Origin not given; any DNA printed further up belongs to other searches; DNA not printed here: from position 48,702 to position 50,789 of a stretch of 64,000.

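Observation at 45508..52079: Five-gene, translationally coupled operon suggesting a polyprenyl-phosphate-(deoxy)hexose periplasmic glycosylation system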

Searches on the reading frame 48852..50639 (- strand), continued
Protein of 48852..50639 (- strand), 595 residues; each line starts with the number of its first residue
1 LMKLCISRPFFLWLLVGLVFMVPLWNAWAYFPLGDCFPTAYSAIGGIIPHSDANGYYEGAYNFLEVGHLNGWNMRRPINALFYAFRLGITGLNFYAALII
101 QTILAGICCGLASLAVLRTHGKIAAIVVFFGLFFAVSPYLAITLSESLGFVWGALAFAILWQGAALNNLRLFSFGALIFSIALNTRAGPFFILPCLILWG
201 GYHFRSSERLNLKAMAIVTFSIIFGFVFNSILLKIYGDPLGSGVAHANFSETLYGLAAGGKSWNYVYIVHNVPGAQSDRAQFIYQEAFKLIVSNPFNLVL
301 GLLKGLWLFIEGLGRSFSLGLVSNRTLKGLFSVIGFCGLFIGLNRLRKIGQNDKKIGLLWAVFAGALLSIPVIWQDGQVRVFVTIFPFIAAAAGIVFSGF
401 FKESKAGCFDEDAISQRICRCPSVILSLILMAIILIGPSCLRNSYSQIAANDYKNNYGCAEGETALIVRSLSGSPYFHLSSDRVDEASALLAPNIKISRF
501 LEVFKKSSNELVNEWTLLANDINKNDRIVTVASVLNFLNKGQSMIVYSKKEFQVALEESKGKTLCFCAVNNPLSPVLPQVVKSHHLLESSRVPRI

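Call 47: fold_search(model_id=the predicted structure, library=pdb)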
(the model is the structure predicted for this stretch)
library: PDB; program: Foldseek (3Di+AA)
matches with E <= 10: 595; with E <= 0.001: 2
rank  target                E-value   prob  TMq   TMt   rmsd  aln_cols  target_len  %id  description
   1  9i5k_A                4.1e-04  1.00  0.35  0.41  16.6       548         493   11  Structure of the Chaetomium thermophilum Pmt4 homodimer (C2 symmetry) (released 2025-12-24)
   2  9s6t_A                6.0e-04  1.00  0.36  0.43  15.6       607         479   11  Ternary cryo-EM structure of chicken ALG12 with Dol25-PP-GlcNAc2Man7, Dol25-P-Man, and Fab (released 2026-03-18)
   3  8agb_A                1.2e-03  1.00  0.33  0.31  15.3       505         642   11  Structure of yeast oligosaccharylransferase complex with lipid-linked oligosaccharide bound (released 2022-12-07)
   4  6ezn_F                1.4e-03  1.00  0.33  0.31  17.9       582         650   12  Cryo-EM structure of the yeast oligosaccharyltransferase (OST) complex (released 2018-01-17)
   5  9s6s_A                4.8e-03  1.00  0.29  0.31  16.3       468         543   13  Ternary cryo-EM structure of human ALG9 with Dol25-PP-GlcNAc2Man6, Dol25-P-Man and Fab (released 2026-03-18)
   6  8pn9_A                8.4e-03  1.00  0.37  0.34  16.2       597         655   10  Structure of human oligosaccharyltransferase OST-A complex bound to NGI-1 (released 2024-05-08)
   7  7oci_F                8.4e-03  0.99  0.32  0.30  16.5       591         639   11  Cryo-EM structure of yeast Ost6p containing oligosaccharyltransferase complex (released 2022-02-16)
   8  9s6u_A                1.3e-02  0.99  0.31  0.33  13.7       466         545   13  Ternary cryo-EM structure of human ALG9 with Dol25-PP-GlcNAc2Man8, Dol25-P-Man and Fab (released 2026-03-18)
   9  7bvf_B                1.5e-02  0.87  0.24  0.15  21.5       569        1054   11  Cryo-EM structure of Mycobacterium tuberculosis arabinosyltransferase EmbA-EmbB-AcpM2 in complex with ethambutol (released 2020-04-29)
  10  7bvc_A                1.8e-02  0.92  0.26  0.16  19.7       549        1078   13  Cryo-EM structure of Mycobacterium smegmatis arabinosyltransferase EmbA-EmbB-AcpM2 in complex with ethambutol (released 2020-04-29)
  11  7bvh_A                1.9e-02  0.90  0.25  0.16  19.7       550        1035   13  Crystal structure of arabinosyltransferase EmbC2-AcpM2 complex from Mycobacterium smegmatis complexed with di-arabinos (released 2020-04-29)
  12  6x0o                  2.0e-02  0.92  0.27  0.17  19.5       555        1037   12  Single-Particle Cryo-EM Structure of Arabinosyltransferase EmbB from Mycobacterium smegmatis (released 2020-06-10)
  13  6p25_B                2.2e-02  1.00  0.28  0.25   6.7       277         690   12  Structure of S. cerevisiae protein O-mannosyltransferase Pmt1-Pmt2 complex bound to the sugar donor and a peptide acce (released 2019-07-10)
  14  9i5l_A                2.3e-02  1.00  0.28  0.24   9.2       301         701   13  Structure of the Chaetomium thermophilum Pmt4 homodimer (C1 symmetry) (released 2025-12-24)
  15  7bx8_A                2.3e-02  0.82  0.24  0.15  19.1       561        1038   12  Mycobacterium smegmatis arabinosyltransferase complex EmbB2-AcpM2 in symmetric "resting state" (released 2020-05-27)
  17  5ezm                  2.5e-02  0.97  0.26  0.29  17.6       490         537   13  Crystal Structure of ArnT from Cupriavidus metallidurans in the apo state (released 2016-02-17)
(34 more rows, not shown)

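Call 62: find_related_loci(query=A5, collection=metagenome_contigs, flank=8000)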
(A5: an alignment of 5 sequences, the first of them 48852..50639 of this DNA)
Query A5 (595 aa) in metagenome_contigs; peptide patterns used: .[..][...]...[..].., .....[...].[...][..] (x = any residue, [..] = any of these).
154 stretches matched a pattern; 13 encode a relative of the query (tblastn E <= 1e-3); 13 distinct loci.
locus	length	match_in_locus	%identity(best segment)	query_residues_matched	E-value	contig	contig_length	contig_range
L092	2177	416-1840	38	10-482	3e-91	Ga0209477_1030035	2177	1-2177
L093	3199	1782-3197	39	11-470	1e-86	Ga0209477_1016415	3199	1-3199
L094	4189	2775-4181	35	2-472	8e-73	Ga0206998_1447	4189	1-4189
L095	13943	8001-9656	33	18-583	3e-71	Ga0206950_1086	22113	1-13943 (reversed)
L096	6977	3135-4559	33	3-481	2e-66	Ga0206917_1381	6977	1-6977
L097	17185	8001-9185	38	5-396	1e-62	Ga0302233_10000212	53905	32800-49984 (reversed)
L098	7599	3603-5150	29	12-553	2e-53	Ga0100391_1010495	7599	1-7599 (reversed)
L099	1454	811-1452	43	18-236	1e-47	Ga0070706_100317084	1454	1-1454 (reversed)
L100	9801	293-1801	29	39-525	4e-44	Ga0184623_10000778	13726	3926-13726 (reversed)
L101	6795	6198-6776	39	21-212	2e-33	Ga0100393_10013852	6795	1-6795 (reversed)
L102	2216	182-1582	27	39-517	3e-33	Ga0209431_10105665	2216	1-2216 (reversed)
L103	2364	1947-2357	43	39-177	4e-27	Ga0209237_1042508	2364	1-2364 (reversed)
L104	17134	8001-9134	33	18-398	2e-45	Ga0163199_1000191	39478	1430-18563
